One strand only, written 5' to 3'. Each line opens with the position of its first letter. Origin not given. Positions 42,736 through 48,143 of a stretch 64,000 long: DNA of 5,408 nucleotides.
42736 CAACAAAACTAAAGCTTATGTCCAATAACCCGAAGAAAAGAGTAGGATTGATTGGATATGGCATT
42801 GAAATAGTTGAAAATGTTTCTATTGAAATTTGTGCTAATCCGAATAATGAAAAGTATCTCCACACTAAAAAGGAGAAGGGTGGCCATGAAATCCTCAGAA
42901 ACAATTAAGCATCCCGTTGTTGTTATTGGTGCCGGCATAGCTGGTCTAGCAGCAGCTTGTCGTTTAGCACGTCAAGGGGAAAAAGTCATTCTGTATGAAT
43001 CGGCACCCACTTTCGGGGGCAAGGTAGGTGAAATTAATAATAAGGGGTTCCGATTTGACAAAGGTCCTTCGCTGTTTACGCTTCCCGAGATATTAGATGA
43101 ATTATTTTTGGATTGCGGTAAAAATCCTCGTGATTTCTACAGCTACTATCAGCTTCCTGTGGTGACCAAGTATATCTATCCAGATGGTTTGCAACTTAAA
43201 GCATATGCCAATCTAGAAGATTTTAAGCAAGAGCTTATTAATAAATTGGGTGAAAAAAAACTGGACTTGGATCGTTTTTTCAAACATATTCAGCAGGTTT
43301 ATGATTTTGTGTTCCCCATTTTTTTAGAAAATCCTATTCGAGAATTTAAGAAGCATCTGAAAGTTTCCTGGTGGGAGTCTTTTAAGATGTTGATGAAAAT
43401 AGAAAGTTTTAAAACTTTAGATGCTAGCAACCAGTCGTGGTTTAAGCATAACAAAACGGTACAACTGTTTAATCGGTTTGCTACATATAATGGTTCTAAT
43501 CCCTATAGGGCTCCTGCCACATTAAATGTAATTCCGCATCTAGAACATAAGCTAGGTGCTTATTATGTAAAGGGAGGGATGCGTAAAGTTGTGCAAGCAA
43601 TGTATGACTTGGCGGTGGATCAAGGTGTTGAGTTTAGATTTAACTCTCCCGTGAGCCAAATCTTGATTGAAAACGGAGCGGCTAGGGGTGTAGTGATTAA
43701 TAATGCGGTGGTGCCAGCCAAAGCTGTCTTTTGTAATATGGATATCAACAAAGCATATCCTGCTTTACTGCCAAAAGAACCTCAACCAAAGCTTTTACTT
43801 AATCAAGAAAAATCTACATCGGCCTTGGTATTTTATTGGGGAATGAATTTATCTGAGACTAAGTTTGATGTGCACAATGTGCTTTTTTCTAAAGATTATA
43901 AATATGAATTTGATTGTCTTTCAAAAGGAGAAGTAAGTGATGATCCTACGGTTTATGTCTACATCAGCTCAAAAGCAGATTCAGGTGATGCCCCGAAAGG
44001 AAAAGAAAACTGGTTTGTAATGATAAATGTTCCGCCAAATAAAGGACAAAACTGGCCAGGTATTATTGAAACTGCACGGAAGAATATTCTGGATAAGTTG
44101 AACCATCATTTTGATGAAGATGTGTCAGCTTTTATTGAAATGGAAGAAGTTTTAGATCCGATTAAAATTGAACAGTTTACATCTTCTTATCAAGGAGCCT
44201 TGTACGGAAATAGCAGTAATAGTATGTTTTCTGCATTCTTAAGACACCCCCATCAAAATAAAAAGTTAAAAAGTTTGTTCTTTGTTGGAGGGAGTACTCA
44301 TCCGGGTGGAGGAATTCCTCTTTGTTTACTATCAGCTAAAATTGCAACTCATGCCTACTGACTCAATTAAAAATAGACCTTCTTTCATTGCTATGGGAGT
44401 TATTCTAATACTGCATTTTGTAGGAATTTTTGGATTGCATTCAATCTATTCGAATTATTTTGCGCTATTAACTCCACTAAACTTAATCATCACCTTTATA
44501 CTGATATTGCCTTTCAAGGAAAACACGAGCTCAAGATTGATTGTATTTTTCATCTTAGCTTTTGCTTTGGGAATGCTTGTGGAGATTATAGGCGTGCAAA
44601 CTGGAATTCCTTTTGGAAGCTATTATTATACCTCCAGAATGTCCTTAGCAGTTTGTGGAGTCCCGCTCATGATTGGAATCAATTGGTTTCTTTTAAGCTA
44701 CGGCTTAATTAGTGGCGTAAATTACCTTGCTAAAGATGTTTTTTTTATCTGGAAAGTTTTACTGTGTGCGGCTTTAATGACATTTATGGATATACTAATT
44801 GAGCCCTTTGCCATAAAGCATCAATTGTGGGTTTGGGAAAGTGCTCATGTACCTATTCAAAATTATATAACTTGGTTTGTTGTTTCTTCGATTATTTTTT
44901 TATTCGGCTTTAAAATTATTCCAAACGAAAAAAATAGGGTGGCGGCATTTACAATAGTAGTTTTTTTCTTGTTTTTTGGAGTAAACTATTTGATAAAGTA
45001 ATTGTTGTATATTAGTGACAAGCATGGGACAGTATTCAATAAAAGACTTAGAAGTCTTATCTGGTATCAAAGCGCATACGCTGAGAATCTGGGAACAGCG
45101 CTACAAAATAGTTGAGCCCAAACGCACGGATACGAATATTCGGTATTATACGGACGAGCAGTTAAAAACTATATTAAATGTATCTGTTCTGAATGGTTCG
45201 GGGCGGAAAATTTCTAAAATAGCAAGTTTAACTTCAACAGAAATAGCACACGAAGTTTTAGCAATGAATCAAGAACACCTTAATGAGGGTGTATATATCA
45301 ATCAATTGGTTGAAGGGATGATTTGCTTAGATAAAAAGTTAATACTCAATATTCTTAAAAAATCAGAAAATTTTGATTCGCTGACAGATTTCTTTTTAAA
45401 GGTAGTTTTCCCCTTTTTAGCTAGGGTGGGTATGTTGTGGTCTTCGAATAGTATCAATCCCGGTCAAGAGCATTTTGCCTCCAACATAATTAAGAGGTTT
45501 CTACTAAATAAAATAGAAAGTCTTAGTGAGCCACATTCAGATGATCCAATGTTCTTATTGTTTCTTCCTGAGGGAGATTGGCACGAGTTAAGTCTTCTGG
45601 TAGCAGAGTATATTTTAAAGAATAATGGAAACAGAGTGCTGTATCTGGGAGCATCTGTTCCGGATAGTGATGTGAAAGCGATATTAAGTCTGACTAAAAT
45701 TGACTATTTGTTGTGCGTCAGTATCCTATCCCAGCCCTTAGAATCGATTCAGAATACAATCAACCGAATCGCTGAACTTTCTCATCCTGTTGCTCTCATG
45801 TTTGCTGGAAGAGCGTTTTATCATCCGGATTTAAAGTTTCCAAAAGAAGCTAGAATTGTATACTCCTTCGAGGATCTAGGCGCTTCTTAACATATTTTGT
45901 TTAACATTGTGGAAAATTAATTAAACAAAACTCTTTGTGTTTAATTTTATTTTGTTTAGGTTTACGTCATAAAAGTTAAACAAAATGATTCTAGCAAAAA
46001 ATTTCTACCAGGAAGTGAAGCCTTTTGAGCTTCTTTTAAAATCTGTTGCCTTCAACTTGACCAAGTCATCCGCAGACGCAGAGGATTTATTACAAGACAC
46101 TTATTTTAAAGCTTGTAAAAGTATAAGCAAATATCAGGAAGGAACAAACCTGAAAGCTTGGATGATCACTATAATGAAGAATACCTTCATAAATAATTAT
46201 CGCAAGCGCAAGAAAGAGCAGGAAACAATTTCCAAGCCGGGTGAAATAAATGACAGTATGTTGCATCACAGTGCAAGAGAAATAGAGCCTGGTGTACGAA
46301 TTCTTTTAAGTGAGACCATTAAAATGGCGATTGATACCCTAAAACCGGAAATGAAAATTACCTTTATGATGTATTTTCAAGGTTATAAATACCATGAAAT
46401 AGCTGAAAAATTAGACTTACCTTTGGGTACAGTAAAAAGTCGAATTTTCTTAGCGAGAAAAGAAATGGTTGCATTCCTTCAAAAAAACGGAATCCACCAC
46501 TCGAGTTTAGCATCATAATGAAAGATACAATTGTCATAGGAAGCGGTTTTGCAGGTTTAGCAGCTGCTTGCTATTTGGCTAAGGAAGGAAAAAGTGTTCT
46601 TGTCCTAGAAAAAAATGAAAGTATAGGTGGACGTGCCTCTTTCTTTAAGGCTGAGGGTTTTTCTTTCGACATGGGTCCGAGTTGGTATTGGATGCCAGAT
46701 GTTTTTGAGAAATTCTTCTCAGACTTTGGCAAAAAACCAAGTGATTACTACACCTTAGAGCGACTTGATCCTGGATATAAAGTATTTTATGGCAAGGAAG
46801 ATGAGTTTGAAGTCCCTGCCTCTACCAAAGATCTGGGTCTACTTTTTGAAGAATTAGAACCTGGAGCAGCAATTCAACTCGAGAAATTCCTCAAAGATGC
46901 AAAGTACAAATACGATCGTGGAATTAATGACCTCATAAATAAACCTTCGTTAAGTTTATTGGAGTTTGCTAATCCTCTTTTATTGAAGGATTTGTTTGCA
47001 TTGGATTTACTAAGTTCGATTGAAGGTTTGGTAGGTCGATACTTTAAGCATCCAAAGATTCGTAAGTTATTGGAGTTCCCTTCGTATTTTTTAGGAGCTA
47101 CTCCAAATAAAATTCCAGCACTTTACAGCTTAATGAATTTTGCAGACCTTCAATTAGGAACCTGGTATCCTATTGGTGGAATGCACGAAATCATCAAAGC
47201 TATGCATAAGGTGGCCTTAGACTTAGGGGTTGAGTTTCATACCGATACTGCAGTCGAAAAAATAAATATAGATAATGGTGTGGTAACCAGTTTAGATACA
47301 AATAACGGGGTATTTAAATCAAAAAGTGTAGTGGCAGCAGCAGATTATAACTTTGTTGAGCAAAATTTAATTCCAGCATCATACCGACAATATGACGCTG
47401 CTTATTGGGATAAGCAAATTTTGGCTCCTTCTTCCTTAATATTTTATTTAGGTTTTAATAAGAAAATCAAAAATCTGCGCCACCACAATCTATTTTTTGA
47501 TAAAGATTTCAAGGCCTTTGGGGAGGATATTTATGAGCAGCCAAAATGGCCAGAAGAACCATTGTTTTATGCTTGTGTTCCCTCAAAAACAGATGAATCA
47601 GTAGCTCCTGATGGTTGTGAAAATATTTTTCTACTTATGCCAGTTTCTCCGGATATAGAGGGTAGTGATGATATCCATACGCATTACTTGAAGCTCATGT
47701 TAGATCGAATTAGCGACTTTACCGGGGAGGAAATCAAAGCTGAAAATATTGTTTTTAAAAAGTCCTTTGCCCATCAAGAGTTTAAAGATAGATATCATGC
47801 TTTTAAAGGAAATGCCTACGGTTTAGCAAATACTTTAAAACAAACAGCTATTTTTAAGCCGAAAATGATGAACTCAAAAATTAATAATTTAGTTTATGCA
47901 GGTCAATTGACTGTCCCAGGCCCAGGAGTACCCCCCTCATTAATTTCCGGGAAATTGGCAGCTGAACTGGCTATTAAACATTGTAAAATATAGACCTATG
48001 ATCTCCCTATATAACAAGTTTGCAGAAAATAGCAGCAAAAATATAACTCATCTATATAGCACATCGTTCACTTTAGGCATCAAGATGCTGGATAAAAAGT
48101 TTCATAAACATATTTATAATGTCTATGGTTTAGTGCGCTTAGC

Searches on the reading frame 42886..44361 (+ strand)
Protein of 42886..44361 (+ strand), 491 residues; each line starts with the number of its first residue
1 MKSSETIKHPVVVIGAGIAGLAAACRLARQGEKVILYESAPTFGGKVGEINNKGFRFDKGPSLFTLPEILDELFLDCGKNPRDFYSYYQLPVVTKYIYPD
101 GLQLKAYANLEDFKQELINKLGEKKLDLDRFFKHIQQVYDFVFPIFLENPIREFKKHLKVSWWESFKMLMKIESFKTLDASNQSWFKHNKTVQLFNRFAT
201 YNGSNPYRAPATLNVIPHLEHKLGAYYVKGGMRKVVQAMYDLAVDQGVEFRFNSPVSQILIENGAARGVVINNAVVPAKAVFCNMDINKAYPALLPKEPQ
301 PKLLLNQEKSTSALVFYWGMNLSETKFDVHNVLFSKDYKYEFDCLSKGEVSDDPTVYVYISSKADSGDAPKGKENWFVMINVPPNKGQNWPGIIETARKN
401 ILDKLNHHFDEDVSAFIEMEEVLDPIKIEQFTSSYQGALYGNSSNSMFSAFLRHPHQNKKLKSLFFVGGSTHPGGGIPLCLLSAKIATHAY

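Call 3: search_protein_families(library=pfam, proteins=[window:42886-44361:+], max_evalue=0.01)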
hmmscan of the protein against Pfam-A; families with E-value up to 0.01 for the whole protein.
window:42886-44361:+ (491 aa): 12 families
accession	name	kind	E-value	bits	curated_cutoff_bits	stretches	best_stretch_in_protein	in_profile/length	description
PF01593.30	Amino_oxidase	-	2.5e-22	80.2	19.8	1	18-487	1-438/443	Flavin containing amine oxidoreductase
PF13450.12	NAD_binding_8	-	3.6e-15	56.4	21.9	1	13-67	1-55/68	NAD(P)-binding Rossmann-like domain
PF01266.30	DAO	-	3.8e-14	53.4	27.9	2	11-45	2-37/353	FAD dependent oxidoreductase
PF00890.30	FAD_binding_2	-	8.4e-12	45.4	20.4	1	11-46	2-37/414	FAD binding domain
PF03486.20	HI0933_like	-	5.3e-08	33.1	50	1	10-47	2-39/244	HI0933-like protein Rossmann domain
PF12831.13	FAD_oxidored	-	3.3e-07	30.4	27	1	11-46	2-37/416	FAD dependent oxidoreductase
PF07992.20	Pyr_redox_2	-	5.3e-06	26.5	26.1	1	10-43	2-35/291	Pyridine nucleotide-disulphide oxidoreductase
PF01134.28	GIDA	-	1.3e-05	24.9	22.1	1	11-38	2-29/391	Glucose inhibited division protein A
PF01946.23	Thi4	-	8.6e-05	22.3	26.2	1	7-47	16-57/235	Thi4 family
PF00070.33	Pyr_redox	-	0.0003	21.7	22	0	11-44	2-35/82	Pyridine nucleotide-disulphide oxidoreductase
PF06100.17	MCRA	-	0.0022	17.4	23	0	11-72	4-71/495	MCRA family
PF01262.27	AlaDh_PNT_C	-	0.0038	17.1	23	0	10-42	30-62/214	Alanine dehydrogenase/PNT, C-terminal domain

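Call 4: search_protein_families(library=ncbifam, proteins=[window:42886-44361:+], max_evalue=0.01)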
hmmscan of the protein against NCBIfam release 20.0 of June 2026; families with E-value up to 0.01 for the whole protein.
window:42886-44361:+ (491 aa): 107 families (the best 25 are shown)
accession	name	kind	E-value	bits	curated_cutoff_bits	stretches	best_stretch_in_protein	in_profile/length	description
NF042421.1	hydcarot_desat_CrtD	equivalog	8e-153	509.4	500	1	11-488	4-480/487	1-hydroxycarotenoid 3,4-desaturase CrtD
TIGR02734.1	crtI_fam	subfamily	1.4e-91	307.7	238.1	1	11-488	1-485/504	phytoene desaturase family protein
NF045637.1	carotdesatCrtDProt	equivalog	1.2e-90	304.4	580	1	11-490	1-481/485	1-hydroxycarotenoid 3,4-desaturase CrtD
NF058655.1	CrtID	equivalog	9e-83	278.7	640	1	11-487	1-477/478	bifunctional phytoene desaturase/3,4-desaturase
TIGR02730.1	carot_isom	equivalog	6.5e-25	87.9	586.9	1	11-488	3-485/493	carotenoid isomerase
TIGR02733.1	desat_CrtD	equivalog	3.5e-20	72.1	549.7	2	10-60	3-53/492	C-3',4' desaturase CrtD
NF005560.0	PRK07233.1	equivalog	5.2e-16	58.5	252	2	11-59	3-51/435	hypothetical protein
NF045689.1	BCarotKetCrtO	equivalog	9.9e-14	50.8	1000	2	10-294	5-306/563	beta-carotene ketolase CrtO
TIGR03467.1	HpnE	equivalog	3.8e-13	49.6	283.05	1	11-61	1-53/430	hydroxysqualene dehydroxylase HpnE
NF005548.0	PRK07208.1-4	equivalog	1.3e-10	40.5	389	1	8-65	3-61/488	hypothetical protein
NF006130.0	PRK08274.1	equivalog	3.5e-10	39.3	369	2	8-42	5-39/467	FAD-dependent tricarballylate dehydrogenase TcuA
NF041087.1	bile_acid_BaiCD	equivalog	1.1e-09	37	825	1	8-46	380-418/642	bile acid Fe-S flavoenzyme BaiCD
NF005547.0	PRK07208.1-3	equivalog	1.2e-09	37.4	380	1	9-64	5-60/465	hypothetical protein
TIGR00562.1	proto_IX_ox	equivalog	1.2e-09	37.3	97.85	1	8-80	2-77/470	protoporphyrinogen oxidase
NF004789.0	PRK06134.1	subfamily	6.4e-09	34.9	747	1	5-46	9-50/581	FAD-dependent oxidoreductase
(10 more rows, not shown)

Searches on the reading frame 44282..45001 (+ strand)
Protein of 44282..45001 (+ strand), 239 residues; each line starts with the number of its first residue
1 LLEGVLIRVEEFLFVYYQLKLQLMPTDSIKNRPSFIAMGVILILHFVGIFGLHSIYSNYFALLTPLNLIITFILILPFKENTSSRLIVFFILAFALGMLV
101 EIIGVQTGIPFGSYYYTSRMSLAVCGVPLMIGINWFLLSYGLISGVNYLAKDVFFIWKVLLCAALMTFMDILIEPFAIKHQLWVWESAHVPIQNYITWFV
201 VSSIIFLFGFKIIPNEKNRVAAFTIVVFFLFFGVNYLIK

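Call 3: search_protein_families(library=pfam, proteins=[window:44282-45001:+], max_evalue=0.01)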
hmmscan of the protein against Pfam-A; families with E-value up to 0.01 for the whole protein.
window:44282-45001:+ (239 aa): 1 family
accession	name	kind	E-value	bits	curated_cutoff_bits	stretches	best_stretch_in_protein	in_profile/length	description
PF04240.17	Caroten_synth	-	1.6e-26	94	25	1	70-216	9-163/209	Carotenoid biosynthesis protein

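Call 4: search_protein_families(library=ncbifam, proteins=[window:44282-45001:+], max_evalue=0.01)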
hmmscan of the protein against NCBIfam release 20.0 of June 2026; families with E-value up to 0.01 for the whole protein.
window:44282-45001:+ (239 aa): 3 families
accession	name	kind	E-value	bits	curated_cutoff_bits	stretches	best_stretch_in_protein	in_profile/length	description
TIGR03460.1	crt_membr_arch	equivalog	3.9e-18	66.2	154.7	1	52-233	32-216/248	bisanhydrobacterioruberin hydratase CruF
NF041333.1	CruF_Halo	equivalog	3.1e-08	33.4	300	1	80-204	68-199/268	bisanhydrobacterioruberin hydratase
NF045693.1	GCarotHydoxCruF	equivalog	4.2e-08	32.8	400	1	81-208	74-217/310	gamma-carotene 1'-hydroxylase CruF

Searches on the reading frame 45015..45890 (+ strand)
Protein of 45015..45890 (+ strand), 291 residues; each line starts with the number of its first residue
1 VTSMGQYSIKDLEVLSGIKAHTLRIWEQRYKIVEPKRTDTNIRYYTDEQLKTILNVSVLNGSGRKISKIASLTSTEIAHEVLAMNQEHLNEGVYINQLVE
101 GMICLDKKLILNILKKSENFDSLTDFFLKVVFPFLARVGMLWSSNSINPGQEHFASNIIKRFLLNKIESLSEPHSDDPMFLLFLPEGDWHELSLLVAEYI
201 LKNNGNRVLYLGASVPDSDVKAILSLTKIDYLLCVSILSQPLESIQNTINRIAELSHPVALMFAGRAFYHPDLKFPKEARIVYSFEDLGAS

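Call 3: search_protein_families(library=pfam, proteins=[window:45015-45890:+], max_evalue=0.01)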
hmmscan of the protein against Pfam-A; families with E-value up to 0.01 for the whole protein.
window:45015-45890:+ (291 aa): 4 families
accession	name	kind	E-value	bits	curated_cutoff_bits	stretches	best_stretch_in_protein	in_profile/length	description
PF13411.12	MerR_1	-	1.2e-13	51.4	21.6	1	7-72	1-65/69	MerR HTH family regulatory protein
PF00376.29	MerR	-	6.3e-08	32.8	28.2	1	9-45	2-38/38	MerR family regulatory protein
PF02607.22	B12-binding_2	-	9.9e-07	29.3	23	1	95-161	2-68/74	B12 binding domain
PF02310.24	B12-binding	-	0.00017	21.8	32.1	1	186-267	9-90/121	B12 binding domain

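Call 4: search_protein_families(library=ncbifam, proteins=[window:45015-45890:+], max_evalue=0.01)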
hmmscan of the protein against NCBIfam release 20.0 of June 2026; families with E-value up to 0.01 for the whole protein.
window:45015-45890:+ (291 aa): 11 families
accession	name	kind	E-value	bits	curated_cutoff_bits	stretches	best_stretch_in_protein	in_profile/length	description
NF052513.1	TransRegCarH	equivalog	5.1e-25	88.3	400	1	1-247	1-234/274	HTH-type transcriptional repressor CarH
NF011617.0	PRK15043.1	equivalog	1.9e-08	33.9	417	1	4-78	1-75/243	HTH-type transcriptional regulator MlrA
NF047375.1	HeatShock_HspR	equivalog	4.1e-06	26.7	105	1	9-87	6-84/92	heat shock protein transcriptional repressor HspR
TIGR02043.1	ZntR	equivalog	2.8e-05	24.3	167.95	1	7-80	2-75/131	Zn(2+)-responsive transcriptional regulator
TIGR02047.1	CadR-PbrR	equivalog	3.3e-05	23.9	151.45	1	9-89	3-88/127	Cd(II)/Pb(II)-responsive transcriptional regulator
NF007069.0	PRK09514.1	equivalog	5.8e-05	23.1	143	1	7-81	2-76/141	Zn(2+)-responsive transcriptional regulator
NF052323.1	T9SSA_dep_M6i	equivalog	0.00044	18.3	600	1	30-97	959-1023/1043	T9SS-dependent M6-like inactivated metalloprotease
TIGR02044.1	CueR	equivalog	0.00083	19.4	147.4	1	11-72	5-66/127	Cu(I)-responsive transcriptional regulator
TIGR02051.1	MerR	equivalog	0.00093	19.4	150.85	1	15-90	8-86/124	mercury resistance transcriptional regulator MerR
NF053782.1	ChlnTransRegdde3219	equivalog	0.0041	16.6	450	0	2-56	2-56/278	choline utilization transcriptional activator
NF053740.1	TransRegTnrAGPos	equivalog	0.0057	16.8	140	0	12-92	18-89/108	hypothetical protein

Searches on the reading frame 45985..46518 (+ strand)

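Call 3: search_protein_families(library=pfam, proteins=[window:45985-46518:+], max_evalue=0.01)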
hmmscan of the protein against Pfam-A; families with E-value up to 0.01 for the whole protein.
window:45985-46518:+ (177 aa): 6 families
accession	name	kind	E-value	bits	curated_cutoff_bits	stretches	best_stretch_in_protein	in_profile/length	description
PF04542.20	Sigma70_r2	-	1.1e-16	60.8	24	1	16-77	7-70/71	Sigma-70 region 2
PF08281.18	Sigma70_r4_2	-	5e-13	48.9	25.7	1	111-161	3-54/54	Sigma-70, region 4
PF04545.22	Sigma70_r4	-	4.2e-06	26.6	24.1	1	116-159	2-46/50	Sigma-70, region 4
PF07638.17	Sigma70_ECF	-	1.4e-05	25.5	21.1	1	35-162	52-180/185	ECF sigma factor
PF14493.12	HTH_40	-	0.0014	19.3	27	1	123-155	2-34/89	Helix-turn-helix domain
PF06056.18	Terminase_5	-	0.0033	17.8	20.3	0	128-151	8-31/58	Putative ATPase subunit of terminase (gpP-like)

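Call 4: search_protein_families(library=ncbifam, proteins=[window:45985-46518:+], max_evalue=0.01)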
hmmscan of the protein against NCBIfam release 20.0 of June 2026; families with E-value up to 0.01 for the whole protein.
window:45985-46518:+ (177 aa): 90 families (the best 25 are shown)
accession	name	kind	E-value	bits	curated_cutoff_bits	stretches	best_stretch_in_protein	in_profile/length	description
TIGR02947.1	SigH_actino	hypoth_equivalog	1.7e-30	106.2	251.55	1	17-165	23-179/193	RNA polymerase sigma-70 factor, TIGR02947 family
TIGR02950.1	SigM_subfam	subfamily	4.2e-27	94.9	147.95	1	22-163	17-156/159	RNA polymerase sigma factor, SigM family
NF009198.0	PRK12546.1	equivalog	1.5e-26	93.3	270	1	18-166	20-162/188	RNA polymerase sigma factor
NF009174.0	PRK12522.1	equivalog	2.9e-26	92.5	217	1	18-166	16-168/175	RNA polymerase sigma factor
NF007216.0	PRK09638.1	equivalog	4.3e-25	88.5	194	1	17-169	30-178/180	RNA polymerase sigma factor SigY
TIGR02937.1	sigma70-ECF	superfamily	9.8e-23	80.6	42.9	1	15-161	11-161/165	sigma-70 family RNA polymerase sigma factor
NF058625.1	sigma_PG0214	equivalog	4.1e-22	78.7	130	1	5-168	4-164/170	GFO_1088 family ECF-type sigma factor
NF009164.0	PRK12511.1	equivalog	2.4e-21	76.1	185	1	18-168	17-162/182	RNA polymerase sigma factor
TIGR02985.1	Sig70_bacteroi1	subfamily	1.3e-20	74.3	126.4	1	16-161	12-158/162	RNA polymerase sigma-70 factor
NF009171.0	PRK12518.1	equivalog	1.3e-20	74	208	1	14-171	36-190/191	RNA polymerase sigma factor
NF009199.0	PRK12547.1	subfamily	2.3e-20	72.8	219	1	4-166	5-161/184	RNA polymerase sigma factor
NF007227.0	PRK09645.1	subfamily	3.3e-20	72.7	202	1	20-170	28-175/177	sigma-70 family RNA polymerase sigma factor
NF009192.0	PRK12540.1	equivalog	7.1e-20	71.3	307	1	18-170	18-164/182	RNA polymerase sigma factor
NF007229.0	PRK09647.1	equivalog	7.5e-20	71.2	265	1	21-169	60-206/220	RNA polymerase sigma factor SigE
NF007215.0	PRK09637.1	equivalog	2e-19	70.3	212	1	14-165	10-154/181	RNA polymerase sigma factor SigZ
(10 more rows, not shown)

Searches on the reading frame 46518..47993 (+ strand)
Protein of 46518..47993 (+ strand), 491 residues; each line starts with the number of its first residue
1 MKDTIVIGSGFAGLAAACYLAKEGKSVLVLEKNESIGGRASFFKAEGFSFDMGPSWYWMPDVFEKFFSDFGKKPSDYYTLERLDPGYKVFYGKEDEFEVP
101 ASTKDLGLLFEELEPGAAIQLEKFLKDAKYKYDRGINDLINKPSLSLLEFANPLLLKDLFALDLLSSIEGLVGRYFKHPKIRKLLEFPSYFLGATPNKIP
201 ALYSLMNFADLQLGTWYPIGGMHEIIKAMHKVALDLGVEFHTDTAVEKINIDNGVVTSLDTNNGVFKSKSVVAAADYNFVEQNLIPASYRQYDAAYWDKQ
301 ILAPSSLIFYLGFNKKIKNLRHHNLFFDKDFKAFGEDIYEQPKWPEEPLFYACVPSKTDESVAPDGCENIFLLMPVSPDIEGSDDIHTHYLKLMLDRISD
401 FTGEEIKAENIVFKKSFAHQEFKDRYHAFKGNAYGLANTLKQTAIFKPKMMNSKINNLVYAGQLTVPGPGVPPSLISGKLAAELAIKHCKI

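Call 3: search_protein_families(library=pfam, proteins=[window:46518-47993:+], max_evalue=0.01)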
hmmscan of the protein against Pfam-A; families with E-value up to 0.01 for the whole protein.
window:46518-47993:+ (491 aa): 14 families
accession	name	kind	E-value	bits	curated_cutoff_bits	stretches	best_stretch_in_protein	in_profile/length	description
PF01593.30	Amino_oxidase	-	6.6e-27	95.3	19.8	1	11-484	1-441/443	Flavin containing amine oxidoreductase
PF13450.12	NAD_binding_8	-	1.5e-17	64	21.9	1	6-67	1-65/68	NAD(P)-binding Rossmann-like domain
PF01266.30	DAO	-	4.6e-16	59.7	27.9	2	3-46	1-44/353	FAD dependent oxidoreductase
PF00890.30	FAD_binding_2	-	4.1e-12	46.4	20.4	1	3-42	1-39/414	FAD binding domain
PF03486.20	HI0933_like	-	8.6e-10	38.9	50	1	3-37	2-36/244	HI0933-like protein Rossmann domain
PF07992.20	Pyr_redox_2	-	6.8e-09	36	26.1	1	3-34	2-33/291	Pyridine nucleotide-disulphide oxidoreductase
PF12831.13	FAD_oxidored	-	1.1e-07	32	27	1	3-41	1-39/416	FAD dependent oxidoreductase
PF00070.33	Pyr_redox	-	5.9e-07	30.3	22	1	4-37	2-35/82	Pyridine nucleotide-disulphide oxidoreductase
PF06100.17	MCRA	-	1.1e-05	25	23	1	3-65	3-71/495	MCRA family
PF01946.23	Thi4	-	3e-05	23.8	26.2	1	2-39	18-56/235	Thi4 family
PF13738.12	Pyr_redox_3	-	0.00014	21.7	30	1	5-35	1-31/305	Pyridine nucleotide-disulphide oxidoreductase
PF01494.25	FAD_binding_3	-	0.00032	20.5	22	1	3-35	3-35/349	FAD binding domain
PF01134.28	GIDA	-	0.00034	20.2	22.1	1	3-34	1-33/391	Glucose inhibited division protein A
PF00996.24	GDI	-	0.00041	19.5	23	0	216-277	224-286/436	GDP dissociation inhibitor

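Call 4: search_protein_families(library=ncbifam, proteins=[window:46518-47993:+], max_evalue=0.01)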
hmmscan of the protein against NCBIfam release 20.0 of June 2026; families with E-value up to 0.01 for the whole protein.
window:46518-47993:+ (491 aa): 112 families (the best 25 are shown)
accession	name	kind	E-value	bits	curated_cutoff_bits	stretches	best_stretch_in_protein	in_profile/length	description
NF058655.1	CrtID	equivalog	3.7e-210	698.7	640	1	5-482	2-478/478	bifunctional phytoene desaturase/3,4-desaturase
TIGR02734.1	crtI_fam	subfamily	2.8e-122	409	238.1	1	4-486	1-489/504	phytoene desaturase family protein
NF042421.1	hydcarot_desat_CrtD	equivalog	1.2e-66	225.1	500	1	1-485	1-483/487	1-hydroxycarotenoid 3,4-desaturase CrtD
NF045637.1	carotdesatCrtDProt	equivalog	1.4e-56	192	580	1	5-486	2-483/485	1-hydroxycarotenoid 3,4-desaturase CrtD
TIGR02730.1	carot_isom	equivalog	3.6e-20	72.3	586.9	2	3-55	2-54/493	carotenoid isomerase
NF045689.1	BCarotKetCrtO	equivalog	1.1e-18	67.2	1000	3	2-41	4-43/563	beta-carotene ketolase CrtO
NF005560.0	PRK07233.1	equivalog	4.3e-16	58.8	252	2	4-50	3-49/435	hypothetical protein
TIGR03467.1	HpnE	equivalog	3.2e-12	46.5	283.05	1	5-53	2-52/430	hydroxysqualene dehydroxylase HpnE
TIGR02733.1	desat_CrtD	equivalog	1e-11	44.2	549.7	1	3-53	3-53/492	C-3',4' desaturase CrtD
TIGR01813.1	flavo_cyto_c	subfamily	1.7e-11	43.5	285.45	1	3-40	1-39/444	flavocytochrome c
NF006130.0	PRK08274.1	equivalog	1.1e-10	41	369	2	2-46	6-52/467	FAD-dependent tricarballylate dehydrogenase TcuA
NF001933.0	PRK00711.1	subfamily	4e-10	39.3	383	2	4-54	3-53/429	D-amino acid dehydrogenase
TIGR00275.1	TIGR00275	subfamily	1.4e-09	37.3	183.8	1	4-37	1-34/401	aminoacetone oxidase family FAD-binding enzyme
NF005548.0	PRK07208.1-4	equivalog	1.6e-09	36.9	389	1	2-56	4-58/488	hypothetical protein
NF008425.0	PRK11259.1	equivalog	1.7e-08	33.9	257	1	3-33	6-36/377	N-methyl-L-tryptophan oxidase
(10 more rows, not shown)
